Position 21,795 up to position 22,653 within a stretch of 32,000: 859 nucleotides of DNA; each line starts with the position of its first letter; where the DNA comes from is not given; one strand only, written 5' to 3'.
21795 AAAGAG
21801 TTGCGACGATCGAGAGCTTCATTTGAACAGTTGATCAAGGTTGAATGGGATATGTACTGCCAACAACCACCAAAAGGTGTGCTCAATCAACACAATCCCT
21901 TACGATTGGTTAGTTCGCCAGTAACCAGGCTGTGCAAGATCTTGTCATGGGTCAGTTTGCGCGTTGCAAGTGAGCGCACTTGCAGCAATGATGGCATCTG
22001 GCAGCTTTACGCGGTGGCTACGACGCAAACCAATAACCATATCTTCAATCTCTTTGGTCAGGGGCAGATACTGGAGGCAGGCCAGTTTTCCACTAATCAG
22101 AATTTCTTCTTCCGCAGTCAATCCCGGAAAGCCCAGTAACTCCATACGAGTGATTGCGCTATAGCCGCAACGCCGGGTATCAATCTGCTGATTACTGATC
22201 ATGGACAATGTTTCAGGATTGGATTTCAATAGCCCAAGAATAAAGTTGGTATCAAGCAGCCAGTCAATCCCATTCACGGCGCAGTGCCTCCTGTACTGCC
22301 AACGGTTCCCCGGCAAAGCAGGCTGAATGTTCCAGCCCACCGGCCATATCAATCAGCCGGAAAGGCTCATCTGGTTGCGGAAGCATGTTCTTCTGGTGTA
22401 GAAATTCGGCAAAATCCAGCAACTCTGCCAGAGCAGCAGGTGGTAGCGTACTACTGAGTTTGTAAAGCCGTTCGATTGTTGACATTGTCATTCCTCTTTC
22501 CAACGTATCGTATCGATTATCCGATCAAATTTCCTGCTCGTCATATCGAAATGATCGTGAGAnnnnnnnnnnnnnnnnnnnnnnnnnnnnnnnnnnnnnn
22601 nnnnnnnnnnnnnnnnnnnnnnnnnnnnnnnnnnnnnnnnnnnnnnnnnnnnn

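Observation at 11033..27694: addB and addA are separated by a 10.5-kb co-directional glycan-modification island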

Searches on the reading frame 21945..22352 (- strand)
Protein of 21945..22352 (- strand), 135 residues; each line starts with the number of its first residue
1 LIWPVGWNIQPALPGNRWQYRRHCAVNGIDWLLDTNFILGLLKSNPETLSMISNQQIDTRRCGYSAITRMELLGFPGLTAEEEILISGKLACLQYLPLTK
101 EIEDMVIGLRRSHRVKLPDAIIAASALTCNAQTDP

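Call 3: search_protein_families(library=pfam, proteins=[window:21945-22352:-])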
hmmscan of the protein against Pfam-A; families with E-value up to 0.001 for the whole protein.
window:21945-22352:- (135 aa): 1 family
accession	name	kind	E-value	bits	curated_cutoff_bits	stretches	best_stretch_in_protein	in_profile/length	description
PF01850.27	PIN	-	4.3e-08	34.2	23.6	1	32-130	2-104/120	PIN domain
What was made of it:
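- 21945..22277 (-): NE2174: PIN (VapC-like) toxin, truncated in this strain by a 2-bp deletion near 21956. Pfam PIN 4e-8 (call 3).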

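Call 27: search_protein_families(library=ncbifam, proteins=[window:21945-22277:-], max_evalue=0.01)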
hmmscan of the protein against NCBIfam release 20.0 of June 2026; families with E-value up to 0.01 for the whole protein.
window:21945-22277:- (110 aa): 0 families

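Call 73: search_protein_families(library=padloc, proteins=[window:21945-22277:-], max_evalue=0.001)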
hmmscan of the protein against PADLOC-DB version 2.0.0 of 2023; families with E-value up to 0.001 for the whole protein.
window:21945-22277:- (110 aa): 0 families

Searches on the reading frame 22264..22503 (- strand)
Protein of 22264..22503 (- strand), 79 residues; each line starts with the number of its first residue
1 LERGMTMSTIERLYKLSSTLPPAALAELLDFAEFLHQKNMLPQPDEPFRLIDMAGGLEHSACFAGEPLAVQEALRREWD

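Call 27: search_protein_families(library=ncbifam, proteins=[window:22264-22503:-], max_evalue=0.01)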
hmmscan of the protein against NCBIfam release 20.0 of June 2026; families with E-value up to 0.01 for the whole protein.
window:22264-22503:- (79 aa): 1 family
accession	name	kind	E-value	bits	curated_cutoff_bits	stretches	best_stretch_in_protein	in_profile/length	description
NF050009.1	TA_VapB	equivalog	0.0083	16.6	60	1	13-41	1-29/65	type II toxin-antitoxin system VapB family antitoxin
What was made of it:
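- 22264..22503 (-): NE2175: DUF2281 antitoxin with a promoter-like site upstream at 22544-22516. It is a secondary insertion into the cassette. Weak VapB hit (call 27).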

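Call 73: search_protein_families(library=padloc, proteins=[window:22264-22503:-], max_evalue=0.001)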
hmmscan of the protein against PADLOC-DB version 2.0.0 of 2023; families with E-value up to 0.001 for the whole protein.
window:22264-22503:- (79 aa): 0 families
